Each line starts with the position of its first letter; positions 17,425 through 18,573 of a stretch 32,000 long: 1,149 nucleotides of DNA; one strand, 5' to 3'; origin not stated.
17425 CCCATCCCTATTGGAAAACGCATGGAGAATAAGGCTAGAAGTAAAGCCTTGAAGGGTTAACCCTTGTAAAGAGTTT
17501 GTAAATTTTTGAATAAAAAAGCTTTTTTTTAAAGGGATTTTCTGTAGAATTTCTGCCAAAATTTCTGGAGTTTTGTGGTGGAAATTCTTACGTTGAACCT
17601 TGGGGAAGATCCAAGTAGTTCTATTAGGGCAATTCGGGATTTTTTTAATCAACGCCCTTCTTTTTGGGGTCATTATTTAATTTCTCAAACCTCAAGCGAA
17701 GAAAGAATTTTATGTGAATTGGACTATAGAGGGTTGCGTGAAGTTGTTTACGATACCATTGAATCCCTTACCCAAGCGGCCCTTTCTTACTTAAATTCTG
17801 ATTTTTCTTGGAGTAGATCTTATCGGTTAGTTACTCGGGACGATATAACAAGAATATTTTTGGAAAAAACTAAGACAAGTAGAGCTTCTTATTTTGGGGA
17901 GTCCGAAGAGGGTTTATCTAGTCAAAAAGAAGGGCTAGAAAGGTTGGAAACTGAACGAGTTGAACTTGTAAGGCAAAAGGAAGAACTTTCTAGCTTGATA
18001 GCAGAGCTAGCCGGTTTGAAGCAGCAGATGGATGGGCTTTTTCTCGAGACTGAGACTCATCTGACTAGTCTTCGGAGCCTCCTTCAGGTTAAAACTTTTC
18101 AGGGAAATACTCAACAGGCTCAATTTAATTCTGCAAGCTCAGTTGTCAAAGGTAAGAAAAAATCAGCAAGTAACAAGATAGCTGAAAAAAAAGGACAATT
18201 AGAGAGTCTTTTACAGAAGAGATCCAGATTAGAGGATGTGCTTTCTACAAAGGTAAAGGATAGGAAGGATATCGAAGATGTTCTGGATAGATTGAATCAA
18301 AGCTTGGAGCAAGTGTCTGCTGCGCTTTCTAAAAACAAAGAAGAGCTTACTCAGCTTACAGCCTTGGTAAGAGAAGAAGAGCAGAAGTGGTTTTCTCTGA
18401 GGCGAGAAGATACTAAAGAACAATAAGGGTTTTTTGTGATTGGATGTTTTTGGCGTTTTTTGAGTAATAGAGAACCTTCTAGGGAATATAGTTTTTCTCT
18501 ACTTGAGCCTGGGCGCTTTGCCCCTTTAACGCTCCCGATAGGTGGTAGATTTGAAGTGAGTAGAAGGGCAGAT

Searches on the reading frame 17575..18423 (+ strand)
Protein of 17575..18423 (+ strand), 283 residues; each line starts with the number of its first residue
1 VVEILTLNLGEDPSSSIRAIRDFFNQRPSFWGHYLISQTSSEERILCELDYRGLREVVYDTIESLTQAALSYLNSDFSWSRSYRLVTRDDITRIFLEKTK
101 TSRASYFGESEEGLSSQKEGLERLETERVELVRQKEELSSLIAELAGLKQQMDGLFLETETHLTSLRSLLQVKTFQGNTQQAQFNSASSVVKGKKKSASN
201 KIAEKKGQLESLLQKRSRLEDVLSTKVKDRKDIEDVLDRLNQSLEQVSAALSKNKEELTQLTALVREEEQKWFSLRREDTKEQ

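Call 3: search_protein_families(library=pfam, proteins=[window:17575-18423:+], max_evalue=1)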
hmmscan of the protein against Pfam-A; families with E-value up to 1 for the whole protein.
window:17575-18423:+ (283 aa): 9 families
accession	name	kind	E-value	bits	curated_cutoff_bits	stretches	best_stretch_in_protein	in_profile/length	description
PF07889.17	DUF1664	-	0.016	15.7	34.6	1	230-268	36-74/124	Protein of unknown function (DUF1664)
PF07336.16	ABATE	-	0.067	14.2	24.4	0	204-250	48-91/130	Putative stress-induced transcription regulator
PF19792.4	DUF6276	-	0.068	13.7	27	1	178-261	45-127/128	Family of unknown function (DUF6276)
PF06103.16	DUF948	-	0.087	13.5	37.2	0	132-171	22-61/89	Bacterial protein of unknown function (DUF948)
PF01842.31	ACT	-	0.15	12.3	27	1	202-242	21-63/66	ACT domain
PF10388.15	YkuI_C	-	0.16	12.2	26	1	205-277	22-97/166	EAL-domain associated signalling protein domain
PF11887.13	Mce4_CUP1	-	0.17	11.9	32.6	0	120-166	104-150/222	Cholesterol uptake porter CUP1 of Mce4, putative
PF07374.17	DUF1492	-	0.31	11.7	21.5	0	122-151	32-61/100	Protein of unknown function (DUF1492)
PF12320.13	SbcD_C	-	0.46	11.4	24.4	1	203-255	6-57/94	Type 5 capsule protein repressor C-terminal domain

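Call 4: search_protein_families(library=ncbifam, proteins=[window:17575-18423:+], max_evalue=1)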
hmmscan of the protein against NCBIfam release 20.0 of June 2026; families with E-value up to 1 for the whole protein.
window:17575-18423:+ (283 aa): 9 families
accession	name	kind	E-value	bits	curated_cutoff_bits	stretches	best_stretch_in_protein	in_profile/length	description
TIGR02168.1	SMC_prok_B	equivalog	0.00016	19.5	567.35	1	97-279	315-500/1181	chromosome segregation protein SMC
NF045780.1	TrlF_fam_ATP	equivalog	0.00048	19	350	1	98-273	427-692/944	TrlF family AAA-like ATPase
TIGR02169.1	SMC_prok_A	equivalog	0.00078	17.2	729.4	1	117-281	226-390/1165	chromosome segregation protein SMC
NF045487.1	ASRP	equivalog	0.001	17.8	300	1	118-270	124-277/593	archaea-specific SMC-related protein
TIGR00996.1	Mtu_fam_mce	paralog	0.0071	15.6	140.5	1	200-261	202-260/291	MCE family protein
TIGR01219.1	Pmev_kin_ERG8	equivalog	0.05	12.5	376.95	1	185-258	284-357/456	phosphomevalonate kinase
NF004432.0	PRK05771.3-1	equivalog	0.093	11.1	1044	1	182-260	166-243/643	V-type ATP synthase subunit I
TIGR04491.1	reactive_PduG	equivalog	0.094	11.1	400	1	163-250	236-320/599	diol dehydratase reactivase subunit alpha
NF043058.1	T4SS_LegC2C7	subfamily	0.8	8.6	350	0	200-269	143-212/348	LegC2/C7 family Dot/Icm T4SS effector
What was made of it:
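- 17575..18426 (+): Partner gene (P0002, 283 aa, pI 5.6): an N-terminal part of about 115 aa followed by a C-terminal coiled coil (aa 118-164 and 196-278). Only coiled-coil noise in Pfam and NCBIfam (calls 3, 4).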

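Call 10: list_cluster_members(proteins=[P0001, window:17575-18423:+])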
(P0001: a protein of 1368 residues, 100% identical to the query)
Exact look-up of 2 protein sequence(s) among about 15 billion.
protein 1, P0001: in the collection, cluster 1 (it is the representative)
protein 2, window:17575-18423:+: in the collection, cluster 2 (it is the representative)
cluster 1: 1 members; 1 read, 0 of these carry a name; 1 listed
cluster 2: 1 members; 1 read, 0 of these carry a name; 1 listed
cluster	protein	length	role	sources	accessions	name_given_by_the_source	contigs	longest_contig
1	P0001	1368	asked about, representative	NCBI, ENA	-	-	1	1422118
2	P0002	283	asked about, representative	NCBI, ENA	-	-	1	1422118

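Call 45: search_protein_families(library=padloc, proteins=[window:17575-18423:+], max_evalue=0.1)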
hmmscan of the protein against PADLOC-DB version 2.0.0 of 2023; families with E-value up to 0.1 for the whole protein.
window:17575-18423:+ (283 aa): 4 families
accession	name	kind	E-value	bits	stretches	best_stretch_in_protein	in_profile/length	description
PDLC00582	JetC3|JetC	-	6.2e-05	19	1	109-279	369-537/1472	DUF3584 domain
PDLC03859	LmuB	-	0.00012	19.4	1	58-265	219-404/611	-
PDLC03863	LmuB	-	0.062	10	1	195-276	193-275/610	-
PDLC00580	JetC3|JetC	-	0.071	9.3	1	108-275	206-373/1068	DUF3584 domain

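Call 84: search_protein_families(library=phrogs, proteins=[P0002], max_evalue=0.01)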
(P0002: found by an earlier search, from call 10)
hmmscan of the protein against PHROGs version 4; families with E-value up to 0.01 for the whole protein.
P0002 (283 aa): 0 families
